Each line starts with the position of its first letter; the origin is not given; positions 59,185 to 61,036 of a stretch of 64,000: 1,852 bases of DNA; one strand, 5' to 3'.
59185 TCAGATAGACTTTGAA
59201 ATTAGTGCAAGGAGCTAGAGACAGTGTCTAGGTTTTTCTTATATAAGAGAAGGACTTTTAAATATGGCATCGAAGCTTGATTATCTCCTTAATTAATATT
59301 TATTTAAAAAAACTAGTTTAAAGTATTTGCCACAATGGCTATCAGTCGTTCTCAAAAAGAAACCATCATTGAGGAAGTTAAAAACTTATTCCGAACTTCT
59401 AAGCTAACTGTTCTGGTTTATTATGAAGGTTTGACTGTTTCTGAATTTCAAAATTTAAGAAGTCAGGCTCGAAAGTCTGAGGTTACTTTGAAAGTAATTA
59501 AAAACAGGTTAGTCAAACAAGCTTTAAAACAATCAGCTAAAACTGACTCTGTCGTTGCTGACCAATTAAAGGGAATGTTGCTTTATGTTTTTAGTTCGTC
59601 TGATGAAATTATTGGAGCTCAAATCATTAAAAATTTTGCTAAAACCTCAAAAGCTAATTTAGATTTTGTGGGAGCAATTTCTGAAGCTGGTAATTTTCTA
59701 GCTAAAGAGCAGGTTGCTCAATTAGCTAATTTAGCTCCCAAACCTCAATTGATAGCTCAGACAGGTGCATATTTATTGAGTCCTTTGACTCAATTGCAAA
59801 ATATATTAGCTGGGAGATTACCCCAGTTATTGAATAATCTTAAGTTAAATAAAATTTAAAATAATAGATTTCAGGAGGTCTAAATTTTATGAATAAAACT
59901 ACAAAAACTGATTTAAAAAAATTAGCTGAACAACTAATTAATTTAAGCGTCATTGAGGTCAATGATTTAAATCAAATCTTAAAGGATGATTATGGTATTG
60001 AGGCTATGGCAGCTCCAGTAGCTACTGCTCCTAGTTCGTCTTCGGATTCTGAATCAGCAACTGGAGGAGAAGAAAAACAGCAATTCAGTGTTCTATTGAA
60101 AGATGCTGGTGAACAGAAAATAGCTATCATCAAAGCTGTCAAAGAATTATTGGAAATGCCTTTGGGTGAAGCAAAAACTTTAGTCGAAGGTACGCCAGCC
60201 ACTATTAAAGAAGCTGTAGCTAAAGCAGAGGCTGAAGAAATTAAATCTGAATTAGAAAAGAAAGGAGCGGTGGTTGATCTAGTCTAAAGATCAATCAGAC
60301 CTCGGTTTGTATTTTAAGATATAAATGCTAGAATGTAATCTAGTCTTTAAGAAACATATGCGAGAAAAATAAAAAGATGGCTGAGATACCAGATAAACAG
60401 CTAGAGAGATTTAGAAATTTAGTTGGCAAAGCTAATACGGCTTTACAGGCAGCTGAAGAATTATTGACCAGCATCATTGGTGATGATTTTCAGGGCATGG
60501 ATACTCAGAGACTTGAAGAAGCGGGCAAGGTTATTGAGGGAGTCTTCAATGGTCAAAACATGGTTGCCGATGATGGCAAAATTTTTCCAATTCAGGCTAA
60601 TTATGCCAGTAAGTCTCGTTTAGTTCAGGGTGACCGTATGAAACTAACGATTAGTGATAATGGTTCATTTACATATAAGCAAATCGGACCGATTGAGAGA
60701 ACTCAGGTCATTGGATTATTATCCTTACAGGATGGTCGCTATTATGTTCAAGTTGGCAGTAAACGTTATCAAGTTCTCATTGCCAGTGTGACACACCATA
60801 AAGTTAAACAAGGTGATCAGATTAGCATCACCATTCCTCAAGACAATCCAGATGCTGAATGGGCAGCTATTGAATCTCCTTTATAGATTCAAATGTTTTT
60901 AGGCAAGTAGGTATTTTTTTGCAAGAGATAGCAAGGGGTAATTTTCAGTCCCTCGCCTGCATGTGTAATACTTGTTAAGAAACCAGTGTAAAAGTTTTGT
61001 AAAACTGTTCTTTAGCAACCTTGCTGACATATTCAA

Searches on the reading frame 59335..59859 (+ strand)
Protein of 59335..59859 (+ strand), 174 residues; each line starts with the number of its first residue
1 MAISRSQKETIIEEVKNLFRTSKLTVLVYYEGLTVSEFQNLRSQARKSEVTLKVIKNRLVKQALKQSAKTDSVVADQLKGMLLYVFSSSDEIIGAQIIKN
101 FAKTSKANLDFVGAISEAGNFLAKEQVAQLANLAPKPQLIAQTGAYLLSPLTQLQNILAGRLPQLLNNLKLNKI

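Call 3: search_protein_families(library=pfam, proteins=[window:59335-59859:+], max_evalue=0.01)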
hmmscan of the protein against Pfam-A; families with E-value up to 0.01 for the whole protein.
window:59335-59859:+ (174 aa): 1 family
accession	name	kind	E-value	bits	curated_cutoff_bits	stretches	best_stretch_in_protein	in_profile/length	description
PF00466.25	Ribosomal_L10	-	5.7e-22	78.1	22.8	1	5-103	3-100/100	Ribosomal protein L10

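Call 4: search_protein_families(library=ncbifam, proteins=[window:59335-59859:+], max_evalue=0.01)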
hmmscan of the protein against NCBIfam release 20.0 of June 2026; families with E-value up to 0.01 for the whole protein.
window:59335-59859:+ (174 aa): 6 families
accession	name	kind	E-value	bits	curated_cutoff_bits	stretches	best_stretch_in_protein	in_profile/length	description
NF000955.1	PRK00099.1-1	equivalog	3.3e-36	124.6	85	1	7-169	2-160/168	50S ribosomal protein L10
NF003095.0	PRK04019.1-1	equivalog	8.7e-09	34.8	381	1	8-92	17-100/339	50S ribosomal protein L10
NF003098.0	PRK04019.1-5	equivalog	1.7e-08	34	331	1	8-90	12-93/336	50S ribosomal protein L10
NF003099.0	PRK04019.2-2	equivalog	2.5e-07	30.1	341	1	5-90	12-98/293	50S ribosomal protein L10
NF003096.0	PRK04019.1-2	equivalog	0.00021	20.5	479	1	8-70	13-74/338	50S ribosomal protein L10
NF003100.0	PRK04019.2-3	equivalog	0.0017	18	585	1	6-68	6-67/314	50S ribosomal protein L10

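Call 36: find_homologous_proteins(query=window:59335-59859:+, max_evalue=1e-10)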
Query window:59335-59859:+ (174 aa): 406 proteins with E <= 1e-10 among 481 candidates; the best 120 are listed.
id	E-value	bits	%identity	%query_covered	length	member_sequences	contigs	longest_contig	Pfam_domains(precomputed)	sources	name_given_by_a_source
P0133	2.6e-99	347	100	100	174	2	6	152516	PF00466.26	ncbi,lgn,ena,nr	ncbi:MAG: 50S ribosomal protein L10 [Candidatus Saccharibacteria bacterium]|nr:50S ribosomal protein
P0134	1.9e-49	185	55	100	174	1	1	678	PF00466.26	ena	-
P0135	1.8e-39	153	50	97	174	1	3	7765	PF00466.26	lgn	-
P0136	2.0e-37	146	48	98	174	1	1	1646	PF00466.26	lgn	-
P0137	3.2e-37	146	47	99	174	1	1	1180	PF00466.26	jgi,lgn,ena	-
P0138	7.3e-37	144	48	98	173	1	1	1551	PF00466.26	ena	-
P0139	1.3e-36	144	46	98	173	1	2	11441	PF00466.26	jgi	jgi:large subunit ribosomal protein L10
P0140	2.3e-36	143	45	98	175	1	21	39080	PF00466.26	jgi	jgi:large subunit ribosomal protein L10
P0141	3.6e-36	142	46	98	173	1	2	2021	PF00466.26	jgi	jgi:large subunit ribosomal protein L10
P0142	4.6e-36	142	46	98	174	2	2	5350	PF00466.26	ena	-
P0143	1.0e-35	141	47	98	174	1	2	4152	PF00466.26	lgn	-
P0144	1.6e-35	140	45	98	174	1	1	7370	PF00466.26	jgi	jgi:large subunit ribosomal protein L10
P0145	2.5e-35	140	48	97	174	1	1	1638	PF00466.26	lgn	-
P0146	3.9e-35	139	48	98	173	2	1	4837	PF00466.26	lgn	-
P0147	4.3e-35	139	46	98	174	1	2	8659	PF00466.26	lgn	-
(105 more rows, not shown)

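Call 39: find_related_loci(query=A4, collection=metagenome_contigs, flank=7000)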
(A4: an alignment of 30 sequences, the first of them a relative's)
Query A4 (174 aa) in metagenome_contigs; peptide patterns used: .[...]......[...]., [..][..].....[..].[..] (x = any residue, [..] = any of these).
600 stretches matched a pattern (row limit reached: there are more); 536 encode a relative of the query (tblastn E <= 1e-3); the best 80 are kept; 80 distinct loci.
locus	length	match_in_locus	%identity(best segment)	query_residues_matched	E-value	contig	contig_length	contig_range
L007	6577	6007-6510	48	1-169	7e-45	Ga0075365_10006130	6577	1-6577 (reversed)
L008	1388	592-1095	45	1-169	1e-43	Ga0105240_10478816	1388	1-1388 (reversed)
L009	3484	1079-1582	46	1-169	2e-42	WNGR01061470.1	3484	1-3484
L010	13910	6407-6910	47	1-169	2e-42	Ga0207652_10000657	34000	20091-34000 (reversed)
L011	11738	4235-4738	45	1-169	3e-42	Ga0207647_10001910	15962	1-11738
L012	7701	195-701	44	1-170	2e-41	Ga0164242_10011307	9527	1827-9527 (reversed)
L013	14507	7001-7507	46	1-170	1e-41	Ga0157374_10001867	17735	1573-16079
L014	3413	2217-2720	46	1-169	1e-41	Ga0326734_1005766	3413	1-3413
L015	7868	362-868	45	1-170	1e-41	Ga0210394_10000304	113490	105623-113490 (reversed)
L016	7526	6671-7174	46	1-169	2e-41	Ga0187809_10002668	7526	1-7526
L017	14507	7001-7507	46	1-170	6e-41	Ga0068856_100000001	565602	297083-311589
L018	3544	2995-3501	44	1-170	6e-41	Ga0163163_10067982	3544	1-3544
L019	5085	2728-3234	46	1-170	6e-41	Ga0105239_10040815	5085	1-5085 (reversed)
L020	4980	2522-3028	44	1-170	7e-41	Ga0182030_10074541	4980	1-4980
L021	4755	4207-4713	44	1-170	4e-41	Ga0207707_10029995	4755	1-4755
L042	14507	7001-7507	44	1-170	2e-39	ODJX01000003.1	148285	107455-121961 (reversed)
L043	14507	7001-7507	44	1-170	1e-39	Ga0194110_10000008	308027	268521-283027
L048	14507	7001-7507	42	1-170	3e-39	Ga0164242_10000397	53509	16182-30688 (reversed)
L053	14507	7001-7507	43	1-170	9e-39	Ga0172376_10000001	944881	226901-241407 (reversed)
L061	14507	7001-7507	44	1-170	1e-38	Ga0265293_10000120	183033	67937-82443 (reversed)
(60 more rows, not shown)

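Call 43: search_protein_families(library=pfam, proteins=[L048:2603-3316:+, L048:3309-5714:+, L007:4673-5794:+, L042:5419-6141:+, L042:6141-6767:+, L007:3063-4667:+, L043:5614-6843:-, L053:5764-6771:-, L061:5125-6687:-, L016:5214-6488:+], max_evalue=0.001)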
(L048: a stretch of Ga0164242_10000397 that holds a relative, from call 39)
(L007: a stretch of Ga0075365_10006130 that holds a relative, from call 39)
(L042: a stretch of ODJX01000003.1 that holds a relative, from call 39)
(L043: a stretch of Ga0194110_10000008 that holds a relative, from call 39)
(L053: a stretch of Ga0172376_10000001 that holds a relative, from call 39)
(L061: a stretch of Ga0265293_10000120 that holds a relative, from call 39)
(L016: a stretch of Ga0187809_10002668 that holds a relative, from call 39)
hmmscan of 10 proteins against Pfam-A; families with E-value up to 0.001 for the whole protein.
L048:2603-3316:+ (237 aa): 3 families
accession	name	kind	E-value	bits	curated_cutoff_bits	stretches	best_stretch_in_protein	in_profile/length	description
PF22769.1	DCD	-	7.1e-35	120.8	27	1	4-178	2-152/153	dCTP deaminase-like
PF00692.24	dUTPase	-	2.1e-06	28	22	1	97-180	25-105/129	dUTPase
PF06559.16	DCD_N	-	0.00046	20.5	21.4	0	3-45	4-47/164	2'-deoxycytidine 5'-triphosphate deaminase (DCD) N-terminal domain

L048:3309-5714:+ (801 aa): 7 families
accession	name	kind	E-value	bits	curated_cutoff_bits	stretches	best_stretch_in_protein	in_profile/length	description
PF02511.20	Thy1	-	8.8e-33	114.1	24.8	2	307-516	10-187/191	Thymidylate synthase complementing protein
PF02223.23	Thymidylate_kin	-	1.3e-25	90.6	27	1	9-197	1-184/185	Thymidylate kinase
PF01712.25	dNK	-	4e-08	33.7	27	1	7-192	1-183/203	Deoxynucleoside kinase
PF13671.12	AAA_33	-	3.6e-05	24.5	27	1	7-171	2-138/143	AAA domain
PF13521.12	AAA_28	-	4.1e-05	24.3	27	1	7-140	2-118/164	AAA domain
PF13238.12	AAA_18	-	0.00017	22.5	29.4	0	7-153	1-112/128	AAA domain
PF13401.12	AAA_22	-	0.00019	22.2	27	0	5-70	6-71/130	AAA domain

L007:4673-5794:+ (373 aa): 3 families
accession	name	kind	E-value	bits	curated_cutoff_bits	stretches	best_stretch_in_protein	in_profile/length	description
PF01546.33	Peptidase_M20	-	4.9e-24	85.8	24.6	1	69-356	1-204/206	Peptidase family M20/M25/M40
PF07687.19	M20_dimer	-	5.5e-15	55.7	21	1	166-265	1-102/107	Peptidase dimerisation domain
PF04389.22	Peptidase_M28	-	0.00051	20.3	21.3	0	56-135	3-69/193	Peptidase family M28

L042:5419-6141:+ (240 aa): 2 families
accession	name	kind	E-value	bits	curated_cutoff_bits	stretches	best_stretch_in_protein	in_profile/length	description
PF22769.1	DCD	-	1.4e-31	110.1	27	1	4-179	2-152/153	dCTP deaminase-like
PF00692.24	dUTPase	-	0.00031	20.9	22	1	98-179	26-103/129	dUTPase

L042:6141-6767:+ (208 aa): 2 families
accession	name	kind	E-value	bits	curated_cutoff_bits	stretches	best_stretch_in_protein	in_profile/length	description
PF02223.23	Thymidylate_kin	-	1e-31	110.5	27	1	8-199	1-185/185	Thymidylate kinase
PF13521.12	AAA_28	-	2.6e-05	24.9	27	1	6-144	2-129/164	AAA domain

L007:3063-4667:+ (534 aa): 0 families

L043:5614-6843:- (409 aa): 0 families

L053:5764-6771:- (335 aa): 0 families

L061:5125-6687:- (520 aa): 0 families

L016:5214-6488:+ (424 aa): 3 families
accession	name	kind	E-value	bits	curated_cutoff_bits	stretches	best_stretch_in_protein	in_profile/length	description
PF01546.33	Peptidase_M20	-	2.6e-25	90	24.6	1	115-407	1-205/206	Peptidase family M20/M25/M40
PF07687.19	M20_dimer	-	1.4e-13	51.1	21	1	218-316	4-103/107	Peptidase dimerisation domain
PF04389.22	Peptidase_M28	-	4.8e-05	23.6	21.3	0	101-180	3-68/193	Peptidase family M28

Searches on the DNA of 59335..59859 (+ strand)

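Call 79: search_rna_families(sources=[L007, L011, L016, L009, L010, L017], threshold=evalue, max_evalue=0.01)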
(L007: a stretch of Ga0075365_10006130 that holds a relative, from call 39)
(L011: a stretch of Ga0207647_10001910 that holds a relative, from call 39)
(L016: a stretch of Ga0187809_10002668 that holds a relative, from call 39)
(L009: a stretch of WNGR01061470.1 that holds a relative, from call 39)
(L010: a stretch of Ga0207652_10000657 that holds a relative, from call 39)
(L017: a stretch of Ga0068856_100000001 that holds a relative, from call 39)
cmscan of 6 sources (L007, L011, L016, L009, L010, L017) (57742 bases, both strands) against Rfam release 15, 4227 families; matches with E-value up to 0.01: 6.
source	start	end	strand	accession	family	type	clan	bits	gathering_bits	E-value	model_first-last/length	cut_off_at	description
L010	6233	6354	+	RF00557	L10_leader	Cis-reg; leader;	-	69.5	44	4.9e-09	1-138/138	no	Ribosomal protein L10 leader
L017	6816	6945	+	RF00557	L10_leader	Cis-reg; leader;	-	66.3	44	2.2e-08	1-138/138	no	Ribosomal protein L10 leader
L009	889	1014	+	RF00557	L10_leader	Cis-reg; leader;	-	47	44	0.00019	1-138/138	no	Ribosomal protein L10 leader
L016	6488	6615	+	RF00557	L10_leader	Cis-reg; leader;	-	46.1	44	0.00029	1-138/138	no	Ribosomal protein L10 leader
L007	5814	5951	+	RF00557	L10_leader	Cis-reg; leader;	-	43.5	44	0.00096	1-138/138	no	Ribosomal protein L10 leader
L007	5945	6065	+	RF00114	S15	Cis-reg; leader;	CL00121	29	39.5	0.009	1-117/117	no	Ribosomal S15 leader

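Call 84: build_rna_model(alignment_id=A7)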
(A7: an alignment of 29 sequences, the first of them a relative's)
Model R1 built from alignment A7 (29 sequences, 215 columns); structure: RNAalifold consensus.
model positions 146; base pairs 16; branch points 1; effective number of sequences 4.68; information 0.59 bits per position. Calibrated on 0.2 Mb of random sequence (short: E-values are rough).
structure used (alignment columns):
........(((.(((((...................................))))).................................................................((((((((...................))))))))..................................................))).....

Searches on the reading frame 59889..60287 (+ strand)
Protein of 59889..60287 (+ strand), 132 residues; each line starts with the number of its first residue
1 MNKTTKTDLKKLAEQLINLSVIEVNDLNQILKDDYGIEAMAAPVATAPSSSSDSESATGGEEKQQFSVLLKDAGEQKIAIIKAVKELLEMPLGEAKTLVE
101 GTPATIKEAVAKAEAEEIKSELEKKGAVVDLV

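Call 3: search_protein_families(library=pfam, proteins=[window:59889-60287:+], max_evalue=0.01)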
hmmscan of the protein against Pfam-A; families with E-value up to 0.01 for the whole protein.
window:59889-60287:+ (132 aa): 2 families
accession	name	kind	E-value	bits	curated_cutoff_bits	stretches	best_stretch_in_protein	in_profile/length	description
PF00542.24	Ribosomal_L12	-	1.4e-22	80.2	25.9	1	66-131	1-66/67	Ribosomal protein L7/L12 C-terminal domain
PF16320.10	Ribosomal_L12_N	-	8.4e-10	38.7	25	1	10-48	3-40/48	Ribosomal protein L7/L12 dimerisation domain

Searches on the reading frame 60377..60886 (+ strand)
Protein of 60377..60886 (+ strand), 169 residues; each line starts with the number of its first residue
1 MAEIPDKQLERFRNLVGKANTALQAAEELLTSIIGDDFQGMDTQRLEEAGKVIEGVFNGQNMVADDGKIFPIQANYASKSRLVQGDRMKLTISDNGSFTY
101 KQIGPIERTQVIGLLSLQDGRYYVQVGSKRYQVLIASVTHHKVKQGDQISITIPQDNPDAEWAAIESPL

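Call 3: search_protein_families(library=pfam, proteins=[window:60377-60886:+], max_evalue=0.01)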
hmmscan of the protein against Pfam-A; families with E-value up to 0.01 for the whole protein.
window:60377-60886:+ (169 aa): 0 families

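Call 4: search_protein_families(library=ncbifam, proteins=[window:60377-60886:+], max_evalue=0.01)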
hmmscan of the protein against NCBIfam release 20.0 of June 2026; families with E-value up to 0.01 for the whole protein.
window:60377-60886:+ (169 aa): 0 families

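Call 5: search_protein_families(library=pfam, proteins=[window:60377-60886:+], max_evalue=10)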
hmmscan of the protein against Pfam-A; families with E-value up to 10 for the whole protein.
window:60377-60886:+ (169 aa): 2 families
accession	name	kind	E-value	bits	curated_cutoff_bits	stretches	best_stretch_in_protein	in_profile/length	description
PF01828.24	Peptidase_A4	-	0.022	14.6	22.3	2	122-166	70-114/206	Peptidase A4 family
PF17961.7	Big_8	-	0.033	14.8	22.9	1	137-155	15-33/103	Bacterial Ig domain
